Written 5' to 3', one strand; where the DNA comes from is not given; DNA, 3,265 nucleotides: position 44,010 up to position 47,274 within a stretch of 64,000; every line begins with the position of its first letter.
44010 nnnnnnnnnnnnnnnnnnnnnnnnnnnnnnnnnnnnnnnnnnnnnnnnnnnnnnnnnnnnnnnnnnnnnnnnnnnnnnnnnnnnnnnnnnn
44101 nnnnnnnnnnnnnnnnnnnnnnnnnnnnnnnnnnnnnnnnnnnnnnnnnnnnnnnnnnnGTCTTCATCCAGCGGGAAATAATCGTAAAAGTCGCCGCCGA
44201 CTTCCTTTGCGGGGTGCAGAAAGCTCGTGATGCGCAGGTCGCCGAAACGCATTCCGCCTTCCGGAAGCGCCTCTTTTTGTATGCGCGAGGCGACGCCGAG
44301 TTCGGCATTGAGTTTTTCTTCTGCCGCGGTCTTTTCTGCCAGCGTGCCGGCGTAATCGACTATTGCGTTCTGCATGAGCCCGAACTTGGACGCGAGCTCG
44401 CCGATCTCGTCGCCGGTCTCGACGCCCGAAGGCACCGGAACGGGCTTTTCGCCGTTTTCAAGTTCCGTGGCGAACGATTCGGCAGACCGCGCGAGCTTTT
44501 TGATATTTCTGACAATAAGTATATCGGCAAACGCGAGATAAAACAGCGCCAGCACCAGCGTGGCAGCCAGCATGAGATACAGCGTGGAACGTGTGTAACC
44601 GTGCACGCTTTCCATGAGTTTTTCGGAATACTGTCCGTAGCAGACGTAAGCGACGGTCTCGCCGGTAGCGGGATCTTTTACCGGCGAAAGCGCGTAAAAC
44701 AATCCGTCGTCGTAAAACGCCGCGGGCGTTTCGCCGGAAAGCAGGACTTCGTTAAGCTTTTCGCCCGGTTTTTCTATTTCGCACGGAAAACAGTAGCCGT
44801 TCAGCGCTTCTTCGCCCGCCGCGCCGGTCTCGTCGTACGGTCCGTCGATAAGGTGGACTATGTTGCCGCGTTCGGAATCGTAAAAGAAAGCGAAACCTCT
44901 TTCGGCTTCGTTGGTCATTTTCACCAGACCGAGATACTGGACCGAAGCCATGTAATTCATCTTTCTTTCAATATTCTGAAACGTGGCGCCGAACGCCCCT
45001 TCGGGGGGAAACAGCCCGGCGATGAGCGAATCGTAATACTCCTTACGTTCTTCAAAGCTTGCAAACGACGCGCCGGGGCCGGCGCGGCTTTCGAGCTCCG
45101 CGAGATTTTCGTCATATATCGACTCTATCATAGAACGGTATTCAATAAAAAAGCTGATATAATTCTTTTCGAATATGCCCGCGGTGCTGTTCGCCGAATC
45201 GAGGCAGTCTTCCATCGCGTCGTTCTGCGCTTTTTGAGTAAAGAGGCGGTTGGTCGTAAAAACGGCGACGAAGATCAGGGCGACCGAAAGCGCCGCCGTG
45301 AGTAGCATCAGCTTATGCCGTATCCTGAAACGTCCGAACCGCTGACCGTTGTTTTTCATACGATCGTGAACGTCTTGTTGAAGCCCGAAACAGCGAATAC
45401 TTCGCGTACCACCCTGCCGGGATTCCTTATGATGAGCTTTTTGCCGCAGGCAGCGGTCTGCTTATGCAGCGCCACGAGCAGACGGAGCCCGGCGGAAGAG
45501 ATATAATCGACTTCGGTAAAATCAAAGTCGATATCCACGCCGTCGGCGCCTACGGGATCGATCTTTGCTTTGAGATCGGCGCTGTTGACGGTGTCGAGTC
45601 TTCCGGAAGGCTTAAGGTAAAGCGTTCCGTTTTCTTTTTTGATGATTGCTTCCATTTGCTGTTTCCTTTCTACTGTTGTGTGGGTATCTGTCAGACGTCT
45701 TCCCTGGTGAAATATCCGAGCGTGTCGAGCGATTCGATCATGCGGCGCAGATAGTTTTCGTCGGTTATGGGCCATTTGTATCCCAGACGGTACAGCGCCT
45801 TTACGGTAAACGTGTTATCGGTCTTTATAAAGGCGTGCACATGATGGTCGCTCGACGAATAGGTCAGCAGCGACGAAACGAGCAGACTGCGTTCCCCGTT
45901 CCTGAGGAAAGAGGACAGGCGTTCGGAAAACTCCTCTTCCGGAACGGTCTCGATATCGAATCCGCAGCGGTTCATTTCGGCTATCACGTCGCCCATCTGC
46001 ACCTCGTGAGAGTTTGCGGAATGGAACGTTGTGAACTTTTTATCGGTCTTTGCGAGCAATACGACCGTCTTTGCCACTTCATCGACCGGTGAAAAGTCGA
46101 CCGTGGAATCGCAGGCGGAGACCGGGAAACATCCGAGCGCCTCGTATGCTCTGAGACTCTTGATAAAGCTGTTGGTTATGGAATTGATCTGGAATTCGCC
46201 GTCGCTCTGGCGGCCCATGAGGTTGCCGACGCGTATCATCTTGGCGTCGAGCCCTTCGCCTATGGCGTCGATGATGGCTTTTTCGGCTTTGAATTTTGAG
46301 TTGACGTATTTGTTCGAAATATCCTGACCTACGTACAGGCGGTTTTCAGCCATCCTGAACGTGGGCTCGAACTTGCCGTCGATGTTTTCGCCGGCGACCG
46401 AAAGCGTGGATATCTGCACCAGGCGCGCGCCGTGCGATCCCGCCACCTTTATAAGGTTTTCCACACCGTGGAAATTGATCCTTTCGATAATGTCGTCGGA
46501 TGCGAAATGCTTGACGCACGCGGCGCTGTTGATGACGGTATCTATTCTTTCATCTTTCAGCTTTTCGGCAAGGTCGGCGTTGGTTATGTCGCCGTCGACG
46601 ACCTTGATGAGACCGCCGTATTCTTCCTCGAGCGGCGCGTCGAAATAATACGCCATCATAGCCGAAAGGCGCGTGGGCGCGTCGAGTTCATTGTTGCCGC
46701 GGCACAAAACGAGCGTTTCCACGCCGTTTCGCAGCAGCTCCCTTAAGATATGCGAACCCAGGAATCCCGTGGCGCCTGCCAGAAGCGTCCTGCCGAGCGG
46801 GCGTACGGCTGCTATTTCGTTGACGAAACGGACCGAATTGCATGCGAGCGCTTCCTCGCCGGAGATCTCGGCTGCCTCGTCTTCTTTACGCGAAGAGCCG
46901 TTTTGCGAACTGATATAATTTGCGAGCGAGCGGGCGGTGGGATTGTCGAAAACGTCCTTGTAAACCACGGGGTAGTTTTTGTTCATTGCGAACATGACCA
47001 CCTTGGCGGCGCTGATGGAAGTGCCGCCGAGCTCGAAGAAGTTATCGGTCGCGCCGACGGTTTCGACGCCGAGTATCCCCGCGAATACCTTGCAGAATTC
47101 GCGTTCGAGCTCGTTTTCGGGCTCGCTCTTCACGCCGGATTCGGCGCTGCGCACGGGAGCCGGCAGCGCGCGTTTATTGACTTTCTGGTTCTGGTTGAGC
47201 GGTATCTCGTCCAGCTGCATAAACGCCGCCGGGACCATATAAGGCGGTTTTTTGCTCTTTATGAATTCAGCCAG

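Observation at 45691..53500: PPTase + dimodular NRPS with starter C domain and terminal reductase: predicted (N-acyl) dipeptide aldehyde / pyrazinone pathway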

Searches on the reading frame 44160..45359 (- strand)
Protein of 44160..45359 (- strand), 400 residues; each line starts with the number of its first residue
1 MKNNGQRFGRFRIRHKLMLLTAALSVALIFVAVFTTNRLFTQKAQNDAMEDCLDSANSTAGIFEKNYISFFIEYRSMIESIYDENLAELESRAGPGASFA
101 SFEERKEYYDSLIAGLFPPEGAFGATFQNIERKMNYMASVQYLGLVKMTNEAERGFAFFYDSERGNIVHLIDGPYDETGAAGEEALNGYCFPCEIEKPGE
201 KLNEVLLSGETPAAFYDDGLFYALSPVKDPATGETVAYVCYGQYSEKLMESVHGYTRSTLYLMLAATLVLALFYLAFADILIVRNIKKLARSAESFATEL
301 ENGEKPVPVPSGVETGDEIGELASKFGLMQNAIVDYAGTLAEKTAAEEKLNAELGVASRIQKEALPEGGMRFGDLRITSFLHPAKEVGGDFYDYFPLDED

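Call 53: search_protein_families(library=pfam, proteins=[window:44160-45359:-], max_evalue=0.01)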
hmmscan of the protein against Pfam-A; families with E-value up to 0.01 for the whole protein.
window:44160-45359:- (400 aa): 1 family
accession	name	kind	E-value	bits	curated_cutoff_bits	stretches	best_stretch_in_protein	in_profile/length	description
PF00672.30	HAMP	-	0.001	19.8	25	1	282-334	6-52/53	HAMP domain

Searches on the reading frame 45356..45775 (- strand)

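Call 5: search_protein_families(library=pfam, proteins=[window:45356-45775:-])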
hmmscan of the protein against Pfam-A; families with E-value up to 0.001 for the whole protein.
window:45356-45775:- (139 aa): 2 families
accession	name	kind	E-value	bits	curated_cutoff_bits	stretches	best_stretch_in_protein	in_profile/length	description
PF01740.26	STAS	-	3.7e-14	52.8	22.6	1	45-138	4-99/106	STAS domain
PF13466.11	STAS_2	-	1.5e-11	44.7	29.2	1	57-132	4-79/80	STAS domain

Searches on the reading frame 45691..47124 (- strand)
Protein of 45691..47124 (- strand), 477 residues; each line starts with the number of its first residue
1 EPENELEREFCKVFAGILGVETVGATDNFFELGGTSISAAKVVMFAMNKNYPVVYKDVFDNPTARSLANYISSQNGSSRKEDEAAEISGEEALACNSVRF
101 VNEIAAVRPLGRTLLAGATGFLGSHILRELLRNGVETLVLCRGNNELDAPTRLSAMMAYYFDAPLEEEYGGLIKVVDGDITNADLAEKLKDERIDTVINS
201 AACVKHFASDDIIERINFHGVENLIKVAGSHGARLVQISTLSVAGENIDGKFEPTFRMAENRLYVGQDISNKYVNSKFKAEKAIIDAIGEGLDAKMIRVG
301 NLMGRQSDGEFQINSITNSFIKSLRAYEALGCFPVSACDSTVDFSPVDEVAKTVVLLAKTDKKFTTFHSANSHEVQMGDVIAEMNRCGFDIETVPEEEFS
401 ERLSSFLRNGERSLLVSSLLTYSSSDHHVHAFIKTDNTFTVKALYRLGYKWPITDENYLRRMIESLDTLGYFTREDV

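Call 41: find_related_loci(query=A1, collection=genome_contigs, flank=10000)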
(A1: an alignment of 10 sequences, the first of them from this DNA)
Query A1 (400 aa) in genome_contigs; peptide patterns used: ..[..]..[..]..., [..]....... (x = any residue, [..] = any of these).
600 stretches matched a pattern (row limit reached: there are more); 587 encode a relative of the query (tblastn E <= 1e-3); the best 80 are kept; 80 distinct loci.
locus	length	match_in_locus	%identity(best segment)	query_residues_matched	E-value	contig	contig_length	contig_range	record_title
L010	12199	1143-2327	77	3-400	0e+0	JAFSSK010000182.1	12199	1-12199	MAG: Clostridia bacterium isolate RGIG3431 Goat_Rumen.Co__c2810136, whole genome shotgun sequence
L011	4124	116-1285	72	11-400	0e+0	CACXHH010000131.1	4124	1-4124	MAG: uncultured Clostridiales bacterium isolate RUG11260 genome assembly, contig: RUG11260_asm_131, whole genome shotgun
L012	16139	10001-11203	70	2-400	0e+0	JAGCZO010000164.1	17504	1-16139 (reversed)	MAG: Clostridia bacterium isolate RGIG10266 Yak_Rumen.Co__c5329729, whole genome shotgun sequence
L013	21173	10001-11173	65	11-400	4e-177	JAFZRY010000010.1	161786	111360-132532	MAG: Lachnospiraceae bacterium isolate RGIG8043 Water_buffalos_Rumen-1__c387258, whole genome shotgun sequence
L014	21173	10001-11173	65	11-400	1e-175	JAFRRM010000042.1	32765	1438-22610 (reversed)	MAG: Lachnospiraceae bacterium isolate RGIG2734 Goat_Omasum-4__c601329, whole genome shotgun sequence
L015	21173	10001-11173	64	11-400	2e-174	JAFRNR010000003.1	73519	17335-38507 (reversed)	MAG: Lachnospiraceae bacterium isolate RGIG2635 Goat_Omasum-1__c89637, whole genome shotgun sequence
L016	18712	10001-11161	65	13-400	2e-170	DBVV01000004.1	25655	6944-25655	MAG TPA_asm: Mageeibacillus sp. UBA1255 UBA1255_contig_28477, whole genome shotgun sequence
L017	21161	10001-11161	65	13-400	9e-170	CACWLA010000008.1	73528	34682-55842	MAG: uncultured Lachnospiraceae bacterium isolate RUG10682 genome assembly, contig: RUG10682_asm_8, whole genome shotgun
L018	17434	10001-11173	63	8-399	3e-169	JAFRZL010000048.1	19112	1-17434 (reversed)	MAG: Bacillota bacterium isolate RGIG2938 Goat_Omasum.Co__c2133308, whole genome shotgun sequence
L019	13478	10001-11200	61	2-400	1e-167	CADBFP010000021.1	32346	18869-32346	MAG: uncultured Lachnospiraceae bacterium isolate RUG13928 genome assembly, contig: RUG13928_asm_21, whole genome shotgu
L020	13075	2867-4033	61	12-400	3e-167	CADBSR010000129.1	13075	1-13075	MAG: uncultured Lachnospiraceae bacterium isolate RUG14268 genome assembly, contig: RUG14268_asm_129, whole genome shotg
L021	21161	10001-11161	64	13-400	9e-166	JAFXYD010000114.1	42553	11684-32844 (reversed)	MAG: Oscillospiraceae bacterium isolate RGIG6852 Sheep_Rumen-4__c1496307, whole genome shotgun sequence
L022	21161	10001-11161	64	13-400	2e-164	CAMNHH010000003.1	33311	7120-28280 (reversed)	MAG: uncultured Clostridia bacterium isolate SRR873597_bin.88_metaWRAP_v1.3_MAG genome assembly, contig: NODE.2565_lengt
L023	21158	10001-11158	58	15-400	8e-155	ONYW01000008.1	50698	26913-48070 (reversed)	uncultured Clostridiales bacterium isolate RUG767 genome assembly, contig: scaffold_767, whole genome shotgun sequence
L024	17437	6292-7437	61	15-397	7e-153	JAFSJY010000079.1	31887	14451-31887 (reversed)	MAG: Acholeplasmatales bacterium isolate RGIG3211 Goat_Reticulum-2__c529689, whole genome shotgun sequence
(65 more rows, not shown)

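Call 45: search_solved_structures(query=window:45694-46893:-, max_evalue=0.001, show_alignments=2)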
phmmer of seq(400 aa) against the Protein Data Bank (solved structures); distinct sequences matched with E-value up to 0.001: 11.
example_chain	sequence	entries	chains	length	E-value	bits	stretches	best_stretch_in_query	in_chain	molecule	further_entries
6vtj_A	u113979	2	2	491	5e-71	242.9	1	32-395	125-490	Non-ribosomal peptide synthetase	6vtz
4f6c_A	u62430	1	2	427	1.3e-43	152.7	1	25-391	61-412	AusA reductase domain protein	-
4f6l_B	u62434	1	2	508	1.6e-43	152.4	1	25-391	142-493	AusA reductase domain protein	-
4u7w_A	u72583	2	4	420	4.7e-17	65.3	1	33-395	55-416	MxaA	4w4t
8v1x_A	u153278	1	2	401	2.5e-14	56.3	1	18-384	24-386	Type I polyketide synthase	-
9x29_A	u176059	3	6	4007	1.6e-06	30.7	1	36-303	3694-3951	PKS-NRPS hybrid synthetase psoA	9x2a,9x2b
9x2c_A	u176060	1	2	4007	3.5e-06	29.6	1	36-303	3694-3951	PKS-NRPS hybrid synthetase psoA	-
4dqv_A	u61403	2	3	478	2.3e-05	26.8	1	33-248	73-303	PROBABLE PEPTIDE SYNTHETASE NRP (PEPTIDE SYNTHASE) | Peptide synthetase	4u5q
27lj_A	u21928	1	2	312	0.00012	24.4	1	35-143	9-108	Isoeugenol synthase 1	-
27ho_A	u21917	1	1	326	0.00014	24.3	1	35-143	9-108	Isoeugenol synthase 1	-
6x89_A9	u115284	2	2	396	0.00057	22.3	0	38-166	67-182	NADH dehydrogenase [ubiquinone] 1 alpha subcomplex subunit 9, mitochondrial isoform X1 | NDUA9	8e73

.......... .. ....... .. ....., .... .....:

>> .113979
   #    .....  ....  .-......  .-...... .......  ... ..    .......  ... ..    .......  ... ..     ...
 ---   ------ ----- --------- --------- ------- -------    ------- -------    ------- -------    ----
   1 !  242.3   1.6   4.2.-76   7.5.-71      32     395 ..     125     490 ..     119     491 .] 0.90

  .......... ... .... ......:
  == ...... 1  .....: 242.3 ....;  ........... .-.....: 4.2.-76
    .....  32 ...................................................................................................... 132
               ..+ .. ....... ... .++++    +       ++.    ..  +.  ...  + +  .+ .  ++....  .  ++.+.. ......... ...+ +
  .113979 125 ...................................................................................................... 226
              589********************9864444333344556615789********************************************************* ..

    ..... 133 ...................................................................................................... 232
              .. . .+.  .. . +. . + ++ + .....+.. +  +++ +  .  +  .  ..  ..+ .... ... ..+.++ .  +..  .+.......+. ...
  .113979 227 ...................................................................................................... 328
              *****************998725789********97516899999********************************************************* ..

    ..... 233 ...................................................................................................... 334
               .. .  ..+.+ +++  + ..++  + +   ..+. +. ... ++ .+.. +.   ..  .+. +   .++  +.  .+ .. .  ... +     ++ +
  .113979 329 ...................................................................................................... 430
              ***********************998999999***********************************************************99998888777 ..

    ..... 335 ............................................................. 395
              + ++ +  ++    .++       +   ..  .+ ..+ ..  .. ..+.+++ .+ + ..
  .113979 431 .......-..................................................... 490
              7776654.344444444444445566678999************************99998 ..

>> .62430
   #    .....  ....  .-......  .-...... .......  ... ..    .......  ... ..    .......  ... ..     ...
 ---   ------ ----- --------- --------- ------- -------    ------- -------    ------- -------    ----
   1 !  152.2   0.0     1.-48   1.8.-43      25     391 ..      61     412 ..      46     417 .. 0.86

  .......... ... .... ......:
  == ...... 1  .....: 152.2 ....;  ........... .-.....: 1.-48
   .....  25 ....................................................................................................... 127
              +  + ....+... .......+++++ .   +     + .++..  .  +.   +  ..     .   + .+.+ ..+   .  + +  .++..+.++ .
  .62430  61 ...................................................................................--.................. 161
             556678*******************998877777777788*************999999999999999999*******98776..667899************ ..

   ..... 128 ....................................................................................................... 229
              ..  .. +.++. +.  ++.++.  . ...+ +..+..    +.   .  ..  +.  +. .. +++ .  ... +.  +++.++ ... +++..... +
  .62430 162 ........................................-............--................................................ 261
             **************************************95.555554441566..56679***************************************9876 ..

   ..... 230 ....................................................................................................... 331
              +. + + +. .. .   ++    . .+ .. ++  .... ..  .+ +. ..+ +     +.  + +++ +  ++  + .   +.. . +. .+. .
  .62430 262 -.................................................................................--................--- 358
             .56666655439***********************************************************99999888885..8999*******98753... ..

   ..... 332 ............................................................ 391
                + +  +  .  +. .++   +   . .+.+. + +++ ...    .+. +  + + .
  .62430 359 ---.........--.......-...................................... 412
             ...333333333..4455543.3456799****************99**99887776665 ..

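Call 53: search_protein_families(library=pfam, proteins=[window:45691-47124:-, L018:11176-12936:+, L023:11158-12930:+], max_evalue=0.01)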
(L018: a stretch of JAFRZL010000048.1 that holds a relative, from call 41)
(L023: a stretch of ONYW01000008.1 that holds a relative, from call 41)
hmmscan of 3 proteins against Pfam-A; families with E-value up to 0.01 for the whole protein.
window:45691-47124:- (477 aa): 9 families
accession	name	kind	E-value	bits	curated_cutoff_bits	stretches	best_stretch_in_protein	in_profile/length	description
PF07993.18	NAD_binding_4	-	2.5e-32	112.5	20.1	1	115-353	1-257/258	Male sterility protein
PF01370.27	Epimerase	-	2.1e-24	86.7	20.9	1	114-360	2-227/240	NAD dependent epimerase/dehydratase family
PF16363.11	GDP_Man_Dehyd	-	2.8e-12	47.2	27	1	114-391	1-270/332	GDP-mannose 4,6 dehydratase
PF01073.25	3Beta_HSD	-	5.8e-12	45.7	22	1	115-290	2-163/280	3-beta hydroxysteroid dehydrogenase/isomerase family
PF04321.23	RmlD_sub_bind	-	9.9e-12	45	27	1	112-382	2-228/287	RmlD substrate binding domain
PF13460.12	NAD_binding_10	-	1.3e-07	32.1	27.2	1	117-306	1-150/184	NAD(P)H-binding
PF00550.31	PP-binding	-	3.3e-07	30.9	20.8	1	10-71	3-67/67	Phosphopantetheine attachment site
PF02719.21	Polysacc_synt_2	-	2.6e-05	24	20.2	1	114-249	2-138/293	Polysaccharide biosynthesis protein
PF08659.16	KR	-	0.00068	20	22.6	1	111-204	1-92/180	KR domain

L018:11176-12936:+ (587 aa): 2 families
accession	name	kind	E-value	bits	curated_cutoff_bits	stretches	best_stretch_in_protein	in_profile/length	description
PF01554.23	MatE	-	1.2e-20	74.3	24.9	1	20-175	1-156/161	MatE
PF13581.12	HATPase_c_2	-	4.4e-12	46.5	27.4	1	464-576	4-123/127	Histidine kinase-like ATPase domain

L023:11158-12930:+ (591 aa): 2 families
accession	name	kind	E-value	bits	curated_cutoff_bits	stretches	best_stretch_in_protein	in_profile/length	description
PF01554.23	MatE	-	4.7e-24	85.3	24.9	2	19-173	1-156/161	MatE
PF13581.12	HATPase_c_2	-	2.8e-14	53.6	27.4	1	461-569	2-116/127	Histidine kinase-like ATPase domain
